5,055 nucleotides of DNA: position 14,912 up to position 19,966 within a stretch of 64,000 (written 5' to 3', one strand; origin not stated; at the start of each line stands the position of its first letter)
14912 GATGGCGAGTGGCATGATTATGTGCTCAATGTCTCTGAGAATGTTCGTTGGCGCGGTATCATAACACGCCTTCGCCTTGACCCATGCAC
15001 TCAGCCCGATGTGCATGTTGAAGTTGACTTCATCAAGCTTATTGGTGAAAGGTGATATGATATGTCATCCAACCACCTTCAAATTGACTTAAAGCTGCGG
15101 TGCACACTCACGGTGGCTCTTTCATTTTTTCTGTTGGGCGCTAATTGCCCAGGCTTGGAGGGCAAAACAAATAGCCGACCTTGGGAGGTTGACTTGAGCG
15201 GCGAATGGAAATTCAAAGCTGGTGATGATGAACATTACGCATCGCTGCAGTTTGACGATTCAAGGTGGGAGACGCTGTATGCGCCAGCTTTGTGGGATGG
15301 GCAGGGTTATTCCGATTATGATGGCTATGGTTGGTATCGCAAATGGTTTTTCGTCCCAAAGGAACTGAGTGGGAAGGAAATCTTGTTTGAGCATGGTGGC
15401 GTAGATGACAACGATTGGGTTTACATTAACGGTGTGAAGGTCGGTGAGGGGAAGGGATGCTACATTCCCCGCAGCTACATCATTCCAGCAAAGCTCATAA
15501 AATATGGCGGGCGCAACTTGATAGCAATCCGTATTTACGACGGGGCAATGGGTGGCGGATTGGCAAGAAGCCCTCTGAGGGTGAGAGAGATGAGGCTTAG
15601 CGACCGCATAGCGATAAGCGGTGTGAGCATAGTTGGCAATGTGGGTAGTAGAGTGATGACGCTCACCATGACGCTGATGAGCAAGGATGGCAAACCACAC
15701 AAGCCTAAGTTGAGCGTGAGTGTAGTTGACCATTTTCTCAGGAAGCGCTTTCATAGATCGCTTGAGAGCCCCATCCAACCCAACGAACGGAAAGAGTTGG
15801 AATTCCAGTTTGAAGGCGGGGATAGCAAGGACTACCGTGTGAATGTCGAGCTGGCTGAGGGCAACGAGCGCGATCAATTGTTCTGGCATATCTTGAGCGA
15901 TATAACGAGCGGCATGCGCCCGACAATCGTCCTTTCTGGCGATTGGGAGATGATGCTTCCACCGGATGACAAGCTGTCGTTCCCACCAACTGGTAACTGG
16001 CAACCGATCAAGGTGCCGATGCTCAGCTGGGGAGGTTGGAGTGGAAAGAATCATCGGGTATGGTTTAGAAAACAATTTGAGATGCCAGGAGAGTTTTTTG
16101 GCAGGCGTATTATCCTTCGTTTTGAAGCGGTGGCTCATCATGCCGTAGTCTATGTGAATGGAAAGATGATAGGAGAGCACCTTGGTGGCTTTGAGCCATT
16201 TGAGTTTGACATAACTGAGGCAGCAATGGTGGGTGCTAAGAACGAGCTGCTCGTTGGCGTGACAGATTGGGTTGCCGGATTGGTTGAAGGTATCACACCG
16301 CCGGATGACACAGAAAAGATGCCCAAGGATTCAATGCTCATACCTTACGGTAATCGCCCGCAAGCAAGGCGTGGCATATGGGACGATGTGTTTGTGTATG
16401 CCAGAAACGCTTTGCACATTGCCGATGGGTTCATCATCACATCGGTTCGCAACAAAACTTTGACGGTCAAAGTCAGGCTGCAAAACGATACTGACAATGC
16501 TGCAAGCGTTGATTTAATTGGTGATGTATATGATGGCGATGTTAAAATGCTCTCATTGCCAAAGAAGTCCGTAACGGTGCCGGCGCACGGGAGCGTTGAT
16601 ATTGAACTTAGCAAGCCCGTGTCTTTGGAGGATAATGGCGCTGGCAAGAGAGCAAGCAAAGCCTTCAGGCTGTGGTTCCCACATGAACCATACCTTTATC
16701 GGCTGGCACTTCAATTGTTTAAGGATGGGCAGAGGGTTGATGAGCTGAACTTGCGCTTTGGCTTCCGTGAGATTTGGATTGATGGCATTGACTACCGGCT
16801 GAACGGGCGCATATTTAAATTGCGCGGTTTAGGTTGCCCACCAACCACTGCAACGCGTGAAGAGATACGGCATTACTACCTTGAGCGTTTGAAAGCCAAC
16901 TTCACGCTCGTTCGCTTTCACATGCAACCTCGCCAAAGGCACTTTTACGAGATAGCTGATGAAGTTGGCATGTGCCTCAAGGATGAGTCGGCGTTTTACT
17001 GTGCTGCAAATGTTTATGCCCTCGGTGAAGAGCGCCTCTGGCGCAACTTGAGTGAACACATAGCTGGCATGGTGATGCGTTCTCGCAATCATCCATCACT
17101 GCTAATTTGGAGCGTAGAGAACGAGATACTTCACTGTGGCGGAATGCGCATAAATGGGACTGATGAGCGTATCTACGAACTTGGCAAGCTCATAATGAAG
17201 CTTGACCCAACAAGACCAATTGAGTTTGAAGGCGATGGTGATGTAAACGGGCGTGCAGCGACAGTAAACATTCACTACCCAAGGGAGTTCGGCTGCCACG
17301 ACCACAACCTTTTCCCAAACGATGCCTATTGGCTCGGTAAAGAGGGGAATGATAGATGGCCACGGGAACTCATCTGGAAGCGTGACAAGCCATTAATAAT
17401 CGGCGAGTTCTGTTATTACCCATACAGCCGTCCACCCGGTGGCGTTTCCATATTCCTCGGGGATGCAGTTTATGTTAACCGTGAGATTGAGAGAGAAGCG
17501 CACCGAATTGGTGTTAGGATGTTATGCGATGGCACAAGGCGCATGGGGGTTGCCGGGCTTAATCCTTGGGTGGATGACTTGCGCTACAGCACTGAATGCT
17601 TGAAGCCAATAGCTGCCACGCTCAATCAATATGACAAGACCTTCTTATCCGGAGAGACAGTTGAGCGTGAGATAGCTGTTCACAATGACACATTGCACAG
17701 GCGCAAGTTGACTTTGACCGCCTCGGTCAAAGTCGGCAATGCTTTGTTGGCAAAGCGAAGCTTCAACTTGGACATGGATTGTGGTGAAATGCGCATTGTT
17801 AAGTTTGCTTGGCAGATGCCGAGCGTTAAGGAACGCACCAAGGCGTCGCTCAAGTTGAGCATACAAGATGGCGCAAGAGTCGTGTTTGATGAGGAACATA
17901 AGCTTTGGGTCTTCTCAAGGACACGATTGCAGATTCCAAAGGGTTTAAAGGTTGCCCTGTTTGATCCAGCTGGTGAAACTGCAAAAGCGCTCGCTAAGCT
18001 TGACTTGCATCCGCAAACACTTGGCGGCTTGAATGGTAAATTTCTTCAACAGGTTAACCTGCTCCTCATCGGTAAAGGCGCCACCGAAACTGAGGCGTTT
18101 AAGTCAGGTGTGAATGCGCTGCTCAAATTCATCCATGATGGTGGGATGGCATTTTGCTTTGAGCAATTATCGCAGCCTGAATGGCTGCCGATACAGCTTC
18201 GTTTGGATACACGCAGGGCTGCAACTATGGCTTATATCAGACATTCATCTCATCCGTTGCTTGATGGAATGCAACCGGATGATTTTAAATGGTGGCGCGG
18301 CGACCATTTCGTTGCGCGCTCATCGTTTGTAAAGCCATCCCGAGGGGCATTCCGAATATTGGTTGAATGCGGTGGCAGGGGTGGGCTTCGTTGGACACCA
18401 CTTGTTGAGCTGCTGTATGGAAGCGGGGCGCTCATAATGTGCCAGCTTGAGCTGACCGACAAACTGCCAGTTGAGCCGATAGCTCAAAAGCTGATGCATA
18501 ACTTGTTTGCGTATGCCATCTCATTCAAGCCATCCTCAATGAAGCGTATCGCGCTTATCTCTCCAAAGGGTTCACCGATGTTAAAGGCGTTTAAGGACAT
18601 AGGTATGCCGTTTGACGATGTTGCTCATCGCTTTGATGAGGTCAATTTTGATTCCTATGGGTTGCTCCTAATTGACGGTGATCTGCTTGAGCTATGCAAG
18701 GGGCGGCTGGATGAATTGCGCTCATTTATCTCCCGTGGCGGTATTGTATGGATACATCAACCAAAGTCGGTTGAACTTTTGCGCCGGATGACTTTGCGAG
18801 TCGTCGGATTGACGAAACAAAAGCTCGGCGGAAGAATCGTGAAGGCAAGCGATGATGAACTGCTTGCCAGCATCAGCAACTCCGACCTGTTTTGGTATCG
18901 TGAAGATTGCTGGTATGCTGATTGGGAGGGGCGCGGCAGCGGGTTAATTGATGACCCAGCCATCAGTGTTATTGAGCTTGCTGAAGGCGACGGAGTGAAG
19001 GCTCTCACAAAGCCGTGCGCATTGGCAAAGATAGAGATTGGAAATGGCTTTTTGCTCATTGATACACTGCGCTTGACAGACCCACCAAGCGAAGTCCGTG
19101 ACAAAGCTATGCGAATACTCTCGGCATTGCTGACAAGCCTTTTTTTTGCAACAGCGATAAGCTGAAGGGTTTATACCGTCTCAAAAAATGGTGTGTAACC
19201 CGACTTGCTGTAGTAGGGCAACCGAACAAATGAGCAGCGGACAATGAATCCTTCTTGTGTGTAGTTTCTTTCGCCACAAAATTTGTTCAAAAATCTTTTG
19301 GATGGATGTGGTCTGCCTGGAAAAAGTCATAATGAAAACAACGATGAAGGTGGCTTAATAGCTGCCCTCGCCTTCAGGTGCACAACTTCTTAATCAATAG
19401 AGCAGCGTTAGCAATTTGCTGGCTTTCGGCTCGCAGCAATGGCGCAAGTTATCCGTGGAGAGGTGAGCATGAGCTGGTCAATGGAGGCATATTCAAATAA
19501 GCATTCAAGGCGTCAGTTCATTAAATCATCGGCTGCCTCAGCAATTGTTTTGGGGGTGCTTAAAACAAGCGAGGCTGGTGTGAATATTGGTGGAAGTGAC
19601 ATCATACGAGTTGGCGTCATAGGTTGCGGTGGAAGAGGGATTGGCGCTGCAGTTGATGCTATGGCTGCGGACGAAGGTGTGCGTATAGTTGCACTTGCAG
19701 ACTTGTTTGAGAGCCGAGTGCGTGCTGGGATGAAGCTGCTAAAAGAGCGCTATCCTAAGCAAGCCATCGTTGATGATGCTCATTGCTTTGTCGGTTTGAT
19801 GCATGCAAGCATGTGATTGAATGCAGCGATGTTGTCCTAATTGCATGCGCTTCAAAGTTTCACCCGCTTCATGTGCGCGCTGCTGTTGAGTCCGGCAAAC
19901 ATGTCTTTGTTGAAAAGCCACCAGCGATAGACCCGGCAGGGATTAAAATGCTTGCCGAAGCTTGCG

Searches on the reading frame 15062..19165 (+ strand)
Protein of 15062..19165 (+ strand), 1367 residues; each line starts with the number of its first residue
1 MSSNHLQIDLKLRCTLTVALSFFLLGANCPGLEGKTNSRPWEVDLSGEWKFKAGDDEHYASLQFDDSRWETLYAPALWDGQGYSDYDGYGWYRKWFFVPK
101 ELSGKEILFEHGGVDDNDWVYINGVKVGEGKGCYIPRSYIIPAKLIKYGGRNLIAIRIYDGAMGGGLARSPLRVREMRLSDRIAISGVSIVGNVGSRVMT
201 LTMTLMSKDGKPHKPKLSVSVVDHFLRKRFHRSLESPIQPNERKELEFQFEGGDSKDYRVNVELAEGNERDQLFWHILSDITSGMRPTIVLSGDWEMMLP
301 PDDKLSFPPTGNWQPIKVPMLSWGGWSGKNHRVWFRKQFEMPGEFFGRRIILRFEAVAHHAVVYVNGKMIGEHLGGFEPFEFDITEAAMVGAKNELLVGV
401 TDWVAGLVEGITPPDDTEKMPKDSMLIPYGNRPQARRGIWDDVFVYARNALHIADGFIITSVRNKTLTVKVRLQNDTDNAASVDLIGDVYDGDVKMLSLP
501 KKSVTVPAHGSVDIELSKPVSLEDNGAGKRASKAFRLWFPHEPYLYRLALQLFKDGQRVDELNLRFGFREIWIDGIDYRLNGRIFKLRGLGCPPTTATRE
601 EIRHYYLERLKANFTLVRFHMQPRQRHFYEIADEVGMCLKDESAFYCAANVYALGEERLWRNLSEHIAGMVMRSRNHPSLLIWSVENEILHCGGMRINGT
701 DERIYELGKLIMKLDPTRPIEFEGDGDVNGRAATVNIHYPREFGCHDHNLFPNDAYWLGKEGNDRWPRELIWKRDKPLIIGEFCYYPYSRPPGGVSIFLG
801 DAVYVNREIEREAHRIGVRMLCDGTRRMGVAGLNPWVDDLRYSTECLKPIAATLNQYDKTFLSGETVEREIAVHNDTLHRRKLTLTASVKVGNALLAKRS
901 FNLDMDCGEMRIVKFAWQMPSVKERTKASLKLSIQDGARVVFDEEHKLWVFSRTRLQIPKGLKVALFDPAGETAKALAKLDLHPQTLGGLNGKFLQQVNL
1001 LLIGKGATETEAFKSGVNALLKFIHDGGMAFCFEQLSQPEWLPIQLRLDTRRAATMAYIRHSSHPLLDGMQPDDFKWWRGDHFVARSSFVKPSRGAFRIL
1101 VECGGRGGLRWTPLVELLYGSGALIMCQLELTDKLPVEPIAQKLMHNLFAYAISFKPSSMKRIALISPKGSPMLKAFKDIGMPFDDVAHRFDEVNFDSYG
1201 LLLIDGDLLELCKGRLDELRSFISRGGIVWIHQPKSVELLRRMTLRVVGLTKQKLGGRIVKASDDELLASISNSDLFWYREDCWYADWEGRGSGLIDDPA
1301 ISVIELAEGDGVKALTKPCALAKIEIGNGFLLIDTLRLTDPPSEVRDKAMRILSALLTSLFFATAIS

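Call 8: search_protein_families(library=ncbifam, proteins=[window:15062-19165:+])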
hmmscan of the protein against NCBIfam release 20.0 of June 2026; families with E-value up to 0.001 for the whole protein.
window:15062-19165:+ (1367 aa): 12 families
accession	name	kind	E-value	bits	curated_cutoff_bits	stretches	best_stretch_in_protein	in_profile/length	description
NF041462.1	GalA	equivalog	3.1e-53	181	900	3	438-729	165-442/763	beta-galactosidase GalA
NF007538.0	PRK10150.1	equivalog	3.5e-46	157.7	544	3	332-591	66-301/607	beta-glucuronidase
NF007666.0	PRK10340.1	equivalog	4.6e-40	137.3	1284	2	329-728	107-480/1030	beta-galactosidase subunit alpha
NF052611.1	beta_gal_Bga2A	equivalog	1.9e-39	135.4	999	3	438-725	200-485/1007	beta-galactosidase, LacZ type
NF041463.1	GalB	equivalog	2.9e-35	121.4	900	3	437-720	216-508/869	beta-galactosidase GalB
NF050095.1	BetGlucuronLacZ4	equivalog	1.5e-33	115.8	950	3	335-401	64-130/666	beta-glucuronidase LacZ4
NF041100.1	betagal_LacZ_Ttogales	equivalog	9.6e-29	99.7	2000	2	333-689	110-443/1090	beta-galactosidase LacZ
NF049890.1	Bet1-4galacdseBT4151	equivalog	1.2e-25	89.6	1500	1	333-688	109-449/952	exo-beta-1,4-galactosidase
NF007074.0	PRK09525.1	subfamily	2.6e-24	85.1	1221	1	335-732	124-496/1027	beta-galactosidase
NF049891.1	Bet1-4galacdseBT4156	equivalog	1.4e-21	76.2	1700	1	335-688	81-407/946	exo-beta-1,4-galactosidase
NF049877.1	GlucurArabfur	equivalog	1.6e-18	65.7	1800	1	330-689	420-770/1400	beta-d-glucuronidase/beta-L-arabinofuranosidase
NF045579.1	rhamnoside_JR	domain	4.7e-05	23.5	50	0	335-407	44-116/123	glycosylhydrolase-like jelly roll fold domain-containing protein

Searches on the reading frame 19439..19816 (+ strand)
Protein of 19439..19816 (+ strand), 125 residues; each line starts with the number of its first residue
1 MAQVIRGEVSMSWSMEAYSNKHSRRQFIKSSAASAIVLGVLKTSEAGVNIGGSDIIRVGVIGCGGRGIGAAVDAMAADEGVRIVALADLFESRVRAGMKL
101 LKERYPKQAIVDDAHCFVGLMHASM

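Call 92: search_protein_families(library=pfam, proteins=[window:19439-19816:+], max_evalue=0.001)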
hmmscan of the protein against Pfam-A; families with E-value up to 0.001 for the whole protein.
window:19439-19816:+ (125 aa): 1 family
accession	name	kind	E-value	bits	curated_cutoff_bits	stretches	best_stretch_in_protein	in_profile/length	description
PF10518.14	TAT_signal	-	0.00079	19.7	22.7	0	22-36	2-16/21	TAT (twin-arginine translocation) pathway signal sequence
